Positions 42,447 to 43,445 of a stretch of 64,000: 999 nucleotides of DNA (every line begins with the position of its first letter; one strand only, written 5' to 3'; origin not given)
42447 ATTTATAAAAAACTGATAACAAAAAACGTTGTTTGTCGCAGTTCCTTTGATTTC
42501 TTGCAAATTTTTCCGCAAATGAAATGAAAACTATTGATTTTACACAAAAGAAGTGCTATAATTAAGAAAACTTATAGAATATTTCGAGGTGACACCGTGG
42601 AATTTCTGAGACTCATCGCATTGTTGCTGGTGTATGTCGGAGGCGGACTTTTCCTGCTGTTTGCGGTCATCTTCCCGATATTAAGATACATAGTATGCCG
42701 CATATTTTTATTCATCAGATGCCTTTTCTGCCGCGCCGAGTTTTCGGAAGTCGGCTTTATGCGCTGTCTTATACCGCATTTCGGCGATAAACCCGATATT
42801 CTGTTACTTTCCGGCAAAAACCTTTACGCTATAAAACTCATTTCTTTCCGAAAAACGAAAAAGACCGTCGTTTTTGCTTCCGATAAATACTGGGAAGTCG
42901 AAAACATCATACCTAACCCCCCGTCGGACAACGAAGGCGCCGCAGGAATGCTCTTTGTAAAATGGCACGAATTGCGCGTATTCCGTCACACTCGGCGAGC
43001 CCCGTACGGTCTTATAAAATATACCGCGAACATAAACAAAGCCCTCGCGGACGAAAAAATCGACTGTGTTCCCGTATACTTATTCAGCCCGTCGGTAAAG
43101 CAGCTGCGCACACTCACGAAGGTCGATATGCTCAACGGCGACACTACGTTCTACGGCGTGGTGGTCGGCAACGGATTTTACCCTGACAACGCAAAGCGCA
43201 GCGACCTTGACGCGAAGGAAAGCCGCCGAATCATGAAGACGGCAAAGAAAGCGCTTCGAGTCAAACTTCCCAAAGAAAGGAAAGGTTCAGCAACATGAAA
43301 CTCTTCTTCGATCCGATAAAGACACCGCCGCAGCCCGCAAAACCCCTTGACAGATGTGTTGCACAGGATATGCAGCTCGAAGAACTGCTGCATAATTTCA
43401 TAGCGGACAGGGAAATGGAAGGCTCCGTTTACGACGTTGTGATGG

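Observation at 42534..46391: Translationally coupled operon: membrane-anchored unknown protein plus two truncated MutS-like ABC ATPase paralogues (candidate uncharacterised system)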

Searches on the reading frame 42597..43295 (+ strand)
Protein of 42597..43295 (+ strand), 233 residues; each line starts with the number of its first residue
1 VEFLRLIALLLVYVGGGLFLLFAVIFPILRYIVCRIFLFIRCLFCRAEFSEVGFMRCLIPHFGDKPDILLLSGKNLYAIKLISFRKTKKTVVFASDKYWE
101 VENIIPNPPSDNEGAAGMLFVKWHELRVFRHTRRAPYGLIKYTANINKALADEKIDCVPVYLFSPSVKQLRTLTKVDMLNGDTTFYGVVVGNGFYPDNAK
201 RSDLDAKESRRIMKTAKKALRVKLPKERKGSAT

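Call 3: search_protein_families(library=pfam, proteins=[window:42597-43295:+], max_evalue=1)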
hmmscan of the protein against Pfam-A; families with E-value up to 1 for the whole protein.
window:42597-43295:+ (233 aa): 1 family
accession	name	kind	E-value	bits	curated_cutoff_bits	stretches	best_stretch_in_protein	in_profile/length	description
PF13477.12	Glyco_trans_4_2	-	0.017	15.8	23.4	1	87-163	13-83/139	Glycosyl transferase 4-like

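Call 4: search_protein_families(library=ncbifam, proteins=[window:42597-43295:+], max_evalue=1)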
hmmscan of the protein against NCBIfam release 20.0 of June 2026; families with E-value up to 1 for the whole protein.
window:42597-43295:+ (233 aa): 0 families

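Call 5: search_protein_families(library=padloc, proteins=[window:42597-43295:+], max_evalue=1)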
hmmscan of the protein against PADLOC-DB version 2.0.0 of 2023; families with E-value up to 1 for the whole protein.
window:42597-43295:+ (233 aa): 0 families

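Call 12: find_homologous_proteins(query=window:42597-43295:+)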
Query window:42597-43295:+ (233 aa): 5 proteins with E <= 0.001 among 425 candidates.
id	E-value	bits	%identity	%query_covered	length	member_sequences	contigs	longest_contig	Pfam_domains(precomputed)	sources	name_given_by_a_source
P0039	5.9e-153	525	100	100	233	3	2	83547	-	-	-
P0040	3.4e-53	198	46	86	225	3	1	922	-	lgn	-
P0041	2.4e-51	192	43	97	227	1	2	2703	-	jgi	jgi:hypothetical protein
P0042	3.1e-50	189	42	96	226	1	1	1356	-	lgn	-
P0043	5.4e-47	178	42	96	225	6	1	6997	-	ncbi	-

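Call 27: predict_structure(alignment_id=A3)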
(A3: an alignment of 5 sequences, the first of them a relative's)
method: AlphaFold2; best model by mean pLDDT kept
length: 233 residues; sequences in the alignment: 5
mean_pLDDT: 41.9   pTM: 0.29
mean pLDDT of the five models: 41.9, 41.4, 40.2, 40.2, 40.1
residues with pLDDT >= 90: 0; 70-90: 29; 50-70: 20; < 50: 184
segments of 3 or more residues with pLDDT < 50: 41-43, 45-113, 123-206, 208-213, 215-233
pLDDT, mean of each block of 10 residues (from residue 1): 84 82 74 63 39 38 26 27 30 29 34 49 44 36 43 37 31 27 31 27 43 45 30 28
secondary structure, 60 per line:
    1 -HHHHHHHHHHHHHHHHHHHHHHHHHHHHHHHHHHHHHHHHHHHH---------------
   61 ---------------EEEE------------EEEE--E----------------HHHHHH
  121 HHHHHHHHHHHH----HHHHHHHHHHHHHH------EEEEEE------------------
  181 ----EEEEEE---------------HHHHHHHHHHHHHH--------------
elements in order: H2-45 E76-79 E92-95 H115-132 H137-150 E157-162 E185-190 H206-219

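Call 28: search_protein_representatives(alignment_id=A3)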
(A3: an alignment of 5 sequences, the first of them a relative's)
Query: 5 sequences, 226 profile positions. Proteins with E-value up to 0.001 (for the whole library): 8; up to 1e-10: 7; up to 1e-30: 4. The best 8 are listed.
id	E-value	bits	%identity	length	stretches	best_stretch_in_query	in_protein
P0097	1.7e-78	279.5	-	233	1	2-222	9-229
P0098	1.8e-74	266.3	-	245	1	1-223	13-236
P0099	1.0e-70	254.1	-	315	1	2-222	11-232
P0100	6.7e-53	195.8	-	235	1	2-223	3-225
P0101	7.2e-29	117.2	-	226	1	13-224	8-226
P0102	7.7e-21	90.9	-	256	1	11-192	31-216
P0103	4.2e-17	78.7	-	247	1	15-192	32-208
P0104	1.4e-04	37.7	-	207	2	19-108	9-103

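Call 60: search_protein_families(library=pfam, alignment_id=A4, max_evalue=10)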
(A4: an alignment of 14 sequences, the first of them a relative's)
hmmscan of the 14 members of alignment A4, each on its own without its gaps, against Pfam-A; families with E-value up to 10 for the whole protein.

A. member 1, P0039 (233 aa): 1 family
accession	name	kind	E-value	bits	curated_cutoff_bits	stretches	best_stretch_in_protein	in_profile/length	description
PF13477.12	Glyco_trans_4_2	-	0.017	15.8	23.4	1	87-163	13-83/139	Glycosyl transferase 4-like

B. families by the number of members that match (of 14 scanned): 8 families
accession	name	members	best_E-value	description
PF05078.17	DUF679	1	0.01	Protein of unknown function (DUF679)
PF13477.12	Glyco_trans_4_2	1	0.017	Glycosyl transferase 4-like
PF09308.16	LuxQ-periplasm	1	0.063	LuxQ, periplasmic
PF13067.11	DUF3930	1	0.17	Protein of unknown function (DUF3930)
PF24930.1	DUF7750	1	0.28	Domain of unknown function (DUF7750)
PF11372.14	DUF3173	1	0.41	Domain of unknown function (DUF3173)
PF16972.10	TipE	1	1.6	Na+ channel auxiliary subunit TipE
PF13120.11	DUF3974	1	3.9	Domain of unknown function (DUF3974)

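Call 70: find_related_loci(query=A2, collection=genome_contigs, flank=7000)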
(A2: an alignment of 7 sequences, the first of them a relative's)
Query A2 (233 aa) in genome_contigs; peptide patterns used: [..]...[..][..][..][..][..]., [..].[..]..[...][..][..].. (x = any residue, [..] = any of these).
56 stretches matched a pattern; 9 encode a relative of the query (tblastn E <= 1e-3); 9 distinct loci.
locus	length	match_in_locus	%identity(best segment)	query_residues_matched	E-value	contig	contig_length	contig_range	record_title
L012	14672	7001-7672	43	4-230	7e-54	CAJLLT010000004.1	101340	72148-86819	MAG TPA_asm: uncultured Clostridiales bacterium isolate ERR321613-bin.34 genome assembly, contig: NODE_131_length_101340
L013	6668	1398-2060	41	1-221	3e-52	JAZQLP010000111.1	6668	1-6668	MAG: Eubacteriales bacterium isolate T1900044609_TS20190075.MAGScoT_cleanbin_000020 SGB_786_k141_2198289, whole genome s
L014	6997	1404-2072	42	1-223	3e-52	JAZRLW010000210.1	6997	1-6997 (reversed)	MAG: Eubacteriales bacterium isolate T1900045429_YK20190120.MAGScoT_cleanbin_000023 SGB_7087_k141_944367, whole genome s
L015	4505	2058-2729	42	1-224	2e-52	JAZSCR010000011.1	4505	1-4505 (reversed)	MAG: Eubacteriales bacterium isolate T1900044604_TS20190070.MAGScoT_cleanbin_000028 SGB_718_k141_478134, whole genome sh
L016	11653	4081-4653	32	2-193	2e-21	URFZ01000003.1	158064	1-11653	uncultured Clostridiales bacterium isolate UMGS964 genome assembly, contig: NODE_69_length_158064_cov_5.422887, whole ge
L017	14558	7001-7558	34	10-193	4e-21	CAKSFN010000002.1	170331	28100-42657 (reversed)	MAG: uncultured Eubacteriales bacterium isolate REFINED_METABAT215_TOP10_CONTIGS_1500_ASSEMBLY_K77_MERGED__Hadza_MoBio_C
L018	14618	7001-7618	29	2-212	2e-18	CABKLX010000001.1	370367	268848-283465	uncultured Clostridiales bacterium isolate MGYG-HGUT-01271 genome assembly, contig: NODE_1_length_370367_cov_19.2655, wh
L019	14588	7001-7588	29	7-204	3e-17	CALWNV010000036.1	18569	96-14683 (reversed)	MAG: uncultured Clostridia bacterium isolate BRZ_P__bin18 genome assembly, contig: BRZ_P__NODE_3036_length_18569_cov_4.3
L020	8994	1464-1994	29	27-204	4e-16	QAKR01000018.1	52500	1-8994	MAG: Clostridiales bacterium isolate CIM:MAG 1312 contig_157097, whole genome shotgun sequence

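Call 75: search_protein_families(library=pfam, proteins=[L017:1951-2763:+, L017:2907-3902:-, L017:3924-4631:-, L017:4818-5705:+, L017:5969-6760:+, L017:10881-11480:+, L017:11654-12835:+, L017:12852-13307:+, L017:13704-14507:+], max_evalue=0.001)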
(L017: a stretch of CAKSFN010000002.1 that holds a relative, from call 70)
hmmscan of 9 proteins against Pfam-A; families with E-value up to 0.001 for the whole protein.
L017:1951-2763:+ (271 aa): 0 families

L017:2907-3902:- (331 aa): 1 family
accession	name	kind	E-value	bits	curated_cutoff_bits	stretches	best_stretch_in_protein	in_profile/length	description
PF14057.11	GGGtGRT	-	1.2e-192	639.5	27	1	3-329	1-327/327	GGGtGRT protein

L017:3924-4631:- (235 aa): 1 family
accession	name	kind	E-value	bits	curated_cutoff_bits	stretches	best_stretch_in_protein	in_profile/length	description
PF01592.21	NifU_N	-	3.5e-05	24.4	22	1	61-118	38-95/127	NifU-like N terminal domain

L017:4818-5705:+ (296 aa): 1 family
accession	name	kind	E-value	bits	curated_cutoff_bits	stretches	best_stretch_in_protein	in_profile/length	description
PF02557.22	VanY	-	2.6e-41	141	25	1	138-274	4-131/132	D-alanyl-D-alanine carboxypeptidase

L017:5969-6760:+ (264 aa): 2 families
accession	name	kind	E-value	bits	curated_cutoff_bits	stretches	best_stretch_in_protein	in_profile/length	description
PF17762.8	HTH_ParB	-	3.5e-28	98.2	22.6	1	106-204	2-100/102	ParB HTH domain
PF02195.25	ParB_N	-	6e-24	84.4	26.3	1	12-102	3-94/95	ParB N-terminal domain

L017:10881-11480:+ (200 aa): 1 family
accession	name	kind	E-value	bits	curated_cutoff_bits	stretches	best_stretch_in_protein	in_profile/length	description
PF06130.18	PTAC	-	8.9e-82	273.6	25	1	18-191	2-174/176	Phosphate propanoyltransferase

L017:11654-12835:+ (394 aa): 3 families
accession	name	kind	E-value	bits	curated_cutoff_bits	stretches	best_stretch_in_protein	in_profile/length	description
PF00266.25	Aminotran_5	-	2.9e-85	286.9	21.5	1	3-363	1-370/371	Aminotransferase class-V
PF01212.27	Beta_elim_lyase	-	2.8e-07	30.6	27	1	50-210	38-207/288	Beta-eliminating lyase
PF01041.23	DegT_DnrJ_EryC1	-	2.1e-05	24.4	19.8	1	86-185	61-155/360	DegT/DnrJ/EryC1/StrS aminotransferase family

L017:12852-13307:+ (152 aa): 1 family
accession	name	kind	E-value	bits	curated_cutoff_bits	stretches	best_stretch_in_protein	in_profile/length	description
PF01592.21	NifU_N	-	3.6e-49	166.6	22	1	3-122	2-124/127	NifU-like N terminal domain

L017:13704-14507:+ (268 aa): 2 families
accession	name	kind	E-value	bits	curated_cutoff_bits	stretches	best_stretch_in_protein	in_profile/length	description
PF00156.33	Pribosyltran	-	4.1e-11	42.9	26.3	1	114-228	38-142/158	Phosphoribosyl transferase domain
PF18912.6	DZR_2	-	2.3e-05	24.6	27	1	8-38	3-31/56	Double zinc ribbon domain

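Call 86: search_dna_similar(query=window:42597-43295:+, collection=plasmids, mode=protein, max_evalue=0.001, max_rows=10)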
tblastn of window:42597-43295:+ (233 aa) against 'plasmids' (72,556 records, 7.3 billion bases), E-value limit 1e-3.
No match.

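Call 100: search_solved_structures(query=A4, max_evalue=10)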
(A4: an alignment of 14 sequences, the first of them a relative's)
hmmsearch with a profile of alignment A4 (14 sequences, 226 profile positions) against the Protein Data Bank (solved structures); distinct sequences matched with E-value up to 10: 0.

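Call 101: search_protein_families(library=phrogs, proteins=[window:42597-43295:+], max_evalue=0.01)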
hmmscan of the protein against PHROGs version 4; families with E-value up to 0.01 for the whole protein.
window:42597-43295:+ (233 aa): 0 families
